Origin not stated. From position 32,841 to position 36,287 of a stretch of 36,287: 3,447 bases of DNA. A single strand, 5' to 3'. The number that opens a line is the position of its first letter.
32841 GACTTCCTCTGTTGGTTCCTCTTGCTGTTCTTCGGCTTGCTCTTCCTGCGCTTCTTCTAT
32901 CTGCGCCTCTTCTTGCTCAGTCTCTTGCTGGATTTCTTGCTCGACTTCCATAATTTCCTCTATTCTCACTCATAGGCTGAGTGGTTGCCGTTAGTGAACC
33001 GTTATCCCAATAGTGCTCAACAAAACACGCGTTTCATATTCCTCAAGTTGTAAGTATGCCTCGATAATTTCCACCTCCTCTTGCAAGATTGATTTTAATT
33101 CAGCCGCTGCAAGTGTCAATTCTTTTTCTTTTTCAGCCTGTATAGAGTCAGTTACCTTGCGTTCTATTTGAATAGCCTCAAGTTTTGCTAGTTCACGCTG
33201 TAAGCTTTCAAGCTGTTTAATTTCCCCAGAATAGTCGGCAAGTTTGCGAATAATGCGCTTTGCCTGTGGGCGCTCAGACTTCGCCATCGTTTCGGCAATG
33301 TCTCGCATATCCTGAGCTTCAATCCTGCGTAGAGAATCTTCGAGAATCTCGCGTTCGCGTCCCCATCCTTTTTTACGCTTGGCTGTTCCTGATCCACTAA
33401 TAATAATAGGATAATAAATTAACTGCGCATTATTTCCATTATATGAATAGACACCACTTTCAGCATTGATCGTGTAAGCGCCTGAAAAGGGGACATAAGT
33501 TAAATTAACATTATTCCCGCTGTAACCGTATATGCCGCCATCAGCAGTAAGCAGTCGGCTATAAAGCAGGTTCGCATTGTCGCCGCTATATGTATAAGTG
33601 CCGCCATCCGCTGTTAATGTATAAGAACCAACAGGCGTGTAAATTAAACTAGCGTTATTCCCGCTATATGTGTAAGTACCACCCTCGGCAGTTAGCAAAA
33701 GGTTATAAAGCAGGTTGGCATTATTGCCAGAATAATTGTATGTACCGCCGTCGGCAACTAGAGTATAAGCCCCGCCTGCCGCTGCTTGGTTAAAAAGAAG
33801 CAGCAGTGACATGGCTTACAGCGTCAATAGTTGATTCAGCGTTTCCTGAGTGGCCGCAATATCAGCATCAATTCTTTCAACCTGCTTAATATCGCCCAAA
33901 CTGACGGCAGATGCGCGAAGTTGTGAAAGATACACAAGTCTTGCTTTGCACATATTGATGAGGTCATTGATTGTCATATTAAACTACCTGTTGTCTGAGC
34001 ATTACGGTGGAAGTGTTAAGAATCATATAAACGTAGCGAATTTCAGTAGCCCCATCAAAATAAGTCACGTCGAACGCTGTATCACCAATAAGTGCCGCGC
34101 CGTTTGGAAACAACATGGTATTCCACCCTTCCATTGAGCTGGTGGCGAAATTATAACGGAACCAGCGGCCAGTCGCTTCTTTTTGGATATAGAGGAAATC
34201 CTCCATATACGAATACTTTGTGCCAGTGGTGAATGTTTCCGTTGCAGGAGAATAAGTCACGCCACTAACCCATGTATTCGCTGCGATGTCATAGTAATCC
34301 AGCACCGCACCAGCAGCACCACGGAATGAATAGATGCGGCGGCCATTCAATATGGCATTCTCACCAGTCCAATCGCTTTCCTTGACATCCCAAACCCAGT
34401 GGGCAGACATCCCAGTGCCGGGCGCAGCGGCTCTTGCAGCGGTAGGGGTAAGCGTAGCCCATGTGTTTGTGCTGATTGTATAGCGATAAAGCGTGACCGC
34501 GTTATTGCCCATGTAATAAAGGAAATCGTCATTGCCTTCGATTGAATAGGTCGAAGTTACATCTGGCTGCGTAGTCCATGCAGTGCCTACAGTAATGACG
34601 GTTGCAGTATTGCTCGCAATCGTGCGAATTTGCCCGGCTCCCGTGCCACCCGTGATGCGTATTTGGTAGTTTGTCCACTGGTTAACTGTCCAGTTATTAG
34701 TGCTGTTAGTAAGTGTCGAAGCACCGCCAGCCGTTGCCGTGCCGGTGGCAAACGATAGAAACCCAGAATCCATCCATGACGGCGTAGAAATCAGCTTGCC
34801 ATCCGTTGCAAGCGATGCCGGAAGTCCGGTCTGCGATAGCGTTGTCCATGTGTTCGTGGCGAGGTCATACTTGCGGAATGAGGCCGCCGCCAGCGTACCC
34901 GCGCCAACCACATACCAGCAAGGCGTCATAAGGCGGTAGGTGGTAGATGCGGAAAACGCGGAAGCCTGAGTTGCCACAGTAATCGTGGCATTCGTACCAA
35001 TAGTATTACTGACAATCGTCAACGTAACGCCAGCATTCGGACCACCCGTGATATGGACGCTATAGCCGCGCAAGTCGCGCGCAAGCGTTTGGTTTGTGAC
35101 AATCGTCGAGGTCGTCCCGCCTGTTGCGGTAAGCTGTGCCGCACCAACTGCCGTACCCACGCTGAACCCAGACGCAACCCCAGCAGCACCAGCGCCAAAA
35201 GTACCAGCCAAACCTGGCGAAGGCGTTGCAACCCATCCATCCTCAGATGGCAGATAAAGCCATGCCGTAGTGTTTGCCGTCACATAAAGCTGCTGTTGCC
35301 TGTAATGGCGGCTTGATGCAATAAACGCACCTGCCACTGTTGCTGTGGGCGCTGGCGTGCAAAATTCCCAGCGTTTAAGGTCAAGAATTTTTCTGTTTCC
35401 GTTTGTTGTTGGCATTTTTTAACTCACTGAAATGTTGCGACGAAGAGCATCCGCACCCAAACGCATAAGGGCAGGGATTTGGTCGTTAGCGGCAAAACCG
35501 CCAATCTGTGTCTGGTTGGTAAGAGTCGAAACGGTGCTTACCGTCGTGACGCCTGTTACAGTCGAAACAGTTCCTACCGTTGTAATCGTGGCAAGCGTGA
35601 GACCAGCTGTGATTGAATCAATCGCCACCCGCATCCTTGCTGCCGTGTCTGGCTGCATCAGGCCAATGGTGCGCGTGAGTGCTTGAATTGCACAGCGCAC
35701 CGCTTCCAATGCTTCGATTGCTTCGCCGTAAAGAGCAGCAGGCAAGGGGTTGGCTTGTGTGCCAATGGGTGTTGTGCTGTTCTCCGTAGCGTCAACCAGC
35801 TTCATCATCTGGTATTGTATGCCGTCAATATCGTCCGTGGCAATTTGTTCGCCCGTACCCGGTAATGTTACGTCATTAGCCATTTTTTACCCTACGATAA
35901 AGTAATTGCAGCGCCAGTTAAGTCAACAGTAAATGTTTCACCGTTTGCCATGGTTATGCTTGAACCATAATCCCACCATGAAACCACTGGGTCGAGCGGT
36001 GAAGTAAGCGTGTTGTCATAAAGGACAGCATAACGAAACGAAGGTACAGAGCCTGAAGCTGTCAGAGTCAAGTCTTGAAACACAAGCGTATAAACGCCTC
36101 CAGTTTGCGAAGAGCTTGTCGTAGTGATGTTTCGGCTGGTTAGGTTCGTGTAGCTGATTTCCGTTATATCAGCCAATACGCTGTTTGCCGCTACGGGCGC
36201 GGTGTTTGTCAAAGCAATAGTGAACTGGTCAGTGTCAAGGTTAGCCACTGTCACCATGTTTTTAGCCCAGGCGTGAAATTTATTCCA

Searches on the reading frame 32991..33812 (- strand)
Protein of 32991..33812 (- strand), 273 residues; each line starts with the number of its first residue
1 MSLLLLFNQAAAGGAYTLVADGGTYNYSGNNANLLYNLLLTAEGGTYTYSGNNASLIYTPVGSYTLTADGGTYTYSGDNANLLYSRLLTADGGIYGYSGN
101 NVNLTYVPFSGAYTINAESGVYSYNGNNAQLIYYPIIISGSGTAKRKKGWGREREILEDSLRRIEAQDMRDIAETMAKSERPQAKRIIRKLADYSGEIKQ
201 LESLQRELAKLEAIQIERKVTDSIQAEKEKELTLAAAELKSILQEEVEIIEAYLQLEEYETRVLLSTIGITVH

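Call 32: search_protein_families(library=phrogs, proteins=[window:32991-33812:-], max_evalue=0.01)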
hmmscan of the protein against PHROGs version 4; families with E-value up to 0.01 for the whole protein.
window:32991-33812:- (273 aa): 0 families

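Call 58: search_protein_families(library=pfam, proteins=[window:32991-33812:-], max_evalue=0.01)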
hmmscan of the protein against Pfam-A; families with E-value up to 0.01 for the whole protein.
window:32991-33812:- (273 aa): 1 family
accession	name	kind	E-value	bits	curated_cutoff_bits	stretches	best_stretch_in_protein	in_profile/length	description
PF13648.12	Lipocalin_4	-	0.0075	17.6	22.4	0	15-60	27-71/89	Lipocalin-like domain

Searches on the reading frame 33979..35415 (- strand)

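Call 11: search_protein_families(library=pfam, proteins=[window:33979-35415:-])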
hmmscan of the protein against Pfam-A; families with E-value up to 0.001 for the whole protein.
window:33979-35415:- (478 aa): 1 family
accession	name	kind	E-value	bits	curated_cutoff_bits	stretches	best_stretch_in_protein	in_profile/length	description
PF13964.12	Kelch_6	-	0.00031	21.1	25.3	0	168-195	15-45/50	Kelch motif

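Call 32: search_protein_families(library=phrogs, proteins=[window:33979-35415:-], max_evalue=0.01)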
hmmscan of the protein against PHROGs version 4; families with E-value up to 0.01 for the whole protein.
window:33979-35415:- (478 aa): 1 family
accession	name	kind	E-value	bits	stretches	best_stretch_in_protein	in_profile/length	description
phrog_12615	-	unknown function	2.8e-06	27.8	0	141-205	120-186/290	-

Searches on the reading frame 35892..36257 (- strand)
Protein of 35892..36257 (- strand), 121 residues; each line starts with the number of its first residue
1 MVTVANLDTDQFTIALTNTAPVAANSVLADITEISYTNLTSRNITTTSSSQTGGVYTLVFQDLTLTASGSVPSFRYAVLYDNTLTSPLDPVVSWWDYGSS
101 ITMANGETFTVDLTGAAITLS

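Call 32: search_protein_families(library=phrogs, proteins=[window:35892-36257:-], max_evalue=0.01)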
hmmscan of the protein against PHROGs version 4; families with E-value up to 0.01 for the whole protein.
window:35892-36257:- (121 aa): 2 families
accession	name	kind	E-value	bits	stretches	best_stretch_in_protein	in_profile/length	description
phrog_644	-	unknown function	7.1e-07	30.2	1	6-116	22-137/174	-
phrog_24741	-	head and packaging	0.00022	21.1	1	46-118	417-485/490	virion structural protein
